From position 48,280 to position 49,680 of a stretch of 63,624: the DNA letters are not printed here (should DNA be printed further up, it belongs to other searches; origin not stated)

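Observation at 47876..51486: WbuX-family amidotransferase paired with a GatA-like amidase instead of HisH/HisF: a candidate new ammonia-supply module for sugar amidination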

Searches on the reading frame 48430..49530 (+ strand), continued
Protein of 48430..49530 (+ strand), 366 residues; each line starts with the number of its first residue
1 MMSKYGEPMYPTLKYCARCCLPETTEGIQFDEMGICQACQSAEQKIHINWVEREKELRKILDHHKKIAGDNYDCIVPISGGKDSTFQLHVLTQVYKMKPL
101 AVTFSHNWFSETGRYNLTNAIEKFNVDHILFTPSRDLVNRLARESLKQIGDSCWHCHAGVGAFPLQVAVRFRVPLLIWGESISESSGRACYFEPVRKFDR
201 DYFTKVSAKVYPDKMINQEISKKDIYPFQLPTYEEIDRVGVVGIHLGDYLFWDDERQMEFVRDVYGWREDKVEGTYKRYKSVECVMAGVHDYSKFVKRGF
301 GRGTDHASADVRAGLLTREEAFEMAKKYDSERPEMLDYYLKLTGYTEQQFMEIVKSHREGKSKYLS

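Call 41: find_related_loci(query=window:48430-49530:+, collection=genome_contigs, flank=6000)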
Query window:48430-49530:+ (366 aa) in genome_contigs; peptide patterns used: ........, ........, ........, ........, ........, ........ (x = any residue, [..] = any of these).
278 stretches matched a pattern; 218 encode a relative of the query (tblastn E <= 1e-3); the best 80 are kept; 80 distinct loci.
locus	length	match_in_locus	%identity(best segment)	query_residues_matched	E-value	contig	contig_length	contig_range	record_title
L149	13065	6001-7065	75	3-358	0e+0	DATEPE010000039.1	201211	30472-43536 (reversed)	MAG TPA_asm: Pyrinomonadaceae bacterium isolate SMAG_U9013 k141_692160, whole genome shotgun sequence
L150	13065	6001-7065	74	3-358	0e+0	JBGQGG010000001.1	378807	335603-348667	MAG: Pyrinomonadaceae bacterium isolate OBJ2_061818_090_33 k141_1185112_length_378807_cov_41.1693, whole genome shotgun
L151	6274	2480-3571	73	2-365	0e+0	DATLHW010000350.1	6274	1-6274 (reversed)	MAG TPA_asm: Burkholderiales bacterium isolate SMAG_U13650 k141_4009008, whole genome shotgun sequence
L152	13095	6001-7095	74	2-365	0e+0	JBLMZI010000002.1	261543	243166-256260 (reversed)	MAG: Solirubrobacterales bacterium isolate MAG207 PRJNA951521_bin63_renamed_1, whole genome shotgun sequence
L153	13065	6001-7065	73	5-360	0e+0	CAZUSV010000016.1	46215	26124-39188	MAG TPA_asm: uncultured Anaerolineales bacterium isolate SRP077602_co5_397 genome assembly, contig: NODE_3766_length_462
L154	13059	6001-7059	73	5-358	0e+0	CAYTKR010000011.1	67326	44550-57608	MAG TPA_asm: uncultured Anaerolineales bacterium isolate SRP167671_co2_274 genome assembly, contig: NODE_502_length_6732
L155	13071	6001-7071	73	1-358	0e+0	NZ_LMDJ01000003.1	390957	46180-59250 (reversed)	Massilia sp. Root351 contig_11, whole genome shotgun sequence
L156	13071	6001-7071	72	1-358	0e+0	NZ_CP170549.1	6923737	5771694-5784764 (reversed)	Pseudoduganella sp. UC29_71 chromosome, complete genome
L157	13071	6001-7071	72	1-358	0e+0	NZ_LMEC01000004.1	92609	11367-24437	Massilia sp. Root418 contig_12, whole genome shotgun sequence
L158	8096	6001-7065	73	3-358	0e+0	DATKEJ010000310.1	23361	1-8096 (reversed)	MAG TPA_asm: Rhodothermales bacterium isolate SMAG_U14496 k141_2503931, whole genome shotgun sequence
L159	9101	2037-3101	72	5-360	0e+0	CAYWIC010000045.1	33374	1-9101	MAG TPA_asm: uncultured Anaerolineales bacterium isolate binchicken_co65_55 genome assembly, contig: NODE_5260_length_33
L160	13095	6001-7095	73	1-365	0e+0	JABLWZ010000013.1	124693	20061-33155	MAG: Bacillota bacterium isolate Ch109 contig13, whole genome shotgun sequence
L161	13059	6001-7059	73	5-358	0e+0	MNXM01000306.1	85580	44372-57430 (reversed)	MAG: Armatimonadetes bacterium CG2_30_59_28 cg2_3.0_scaffold_67_c, whole genome shotgun sequence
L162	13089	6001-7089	72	5-365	0e+0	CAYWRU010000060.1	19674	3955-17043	MAG TPA_asm: uncultured bacterium isolate SRP257259_co1_296 genome assembly, contig: NODE_3294_length_19674_cov_5.170804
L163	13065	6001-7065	71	5-360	0e+0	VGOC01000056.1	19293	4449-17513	MAG: Chloroflexi bacterium isolate K_DeepCast_250m_m1_342 K_DeepCast_250m_m1_342_Ga0194125_10005456, whole genome shotgu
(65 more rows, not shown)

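Call 54: find_encoding_contigs(protein=P0125, flank=10000, max_places=2)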
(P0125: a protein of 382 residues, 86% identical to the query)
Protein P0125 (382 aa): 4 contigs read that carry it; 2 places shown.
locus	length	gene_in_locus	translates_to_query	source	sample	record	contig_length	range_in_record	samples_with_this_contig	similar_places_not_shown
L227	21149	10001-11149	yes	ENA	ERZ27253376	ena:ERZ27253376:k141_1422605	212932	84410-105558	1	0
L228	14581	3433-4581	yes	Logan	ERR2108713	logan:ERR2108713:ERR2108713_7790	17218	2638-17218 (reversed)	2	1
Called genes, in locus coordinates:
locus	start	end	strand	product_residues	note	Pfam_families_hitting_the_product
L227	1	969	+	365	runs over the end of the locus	PF03102:NeuB, PF08666:SAF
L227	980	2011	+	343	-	PF13489:Methyltransf_23, PF13847:Methyltransf_31, PF08241:Methyltransf_11, PF08242:Methyltransf_12, PF13649:Methyltransf_25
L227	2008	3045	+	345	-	PF04101:Glyco_tran_28_C (weak)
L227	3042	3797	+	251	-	PF02348:CTP_transf_3, PF12804:NTP_transf_3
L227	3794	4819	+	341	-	PF01408:GFO_IDH_MocA, PF22725:GFO_IDH_MocA_C3 (weak)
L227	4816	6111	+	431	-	PF01041:DegT_DnrJ_EryC1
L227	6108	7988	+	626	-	-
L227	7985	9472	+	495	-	PF01943:Polysacc_synt, PF13440:Polysacc_synt_3 (weak)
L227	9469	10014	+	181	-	PF00583:Acetyltransf_1, PF13302:Acetyltransf_3, PF13420:Acetyltransf_4, PF13523:Acetyltransf_8 (weak)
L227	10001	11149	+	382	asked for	-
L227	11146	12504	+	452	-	PF01425:Amidase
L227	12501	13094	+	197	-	PF13489:Methyltransf_23, PF08241:Methyltransf_11, PF08242:Methyltransf_12 (weak), PF13649:Methyltransf_25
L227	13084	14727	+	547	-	PF13231:PMT_2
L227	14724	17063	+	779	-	PF09586:YfhO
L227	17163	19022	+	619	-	PF02366:PMT, PF13231:PMT_2 (weak)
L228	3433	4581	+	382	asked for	-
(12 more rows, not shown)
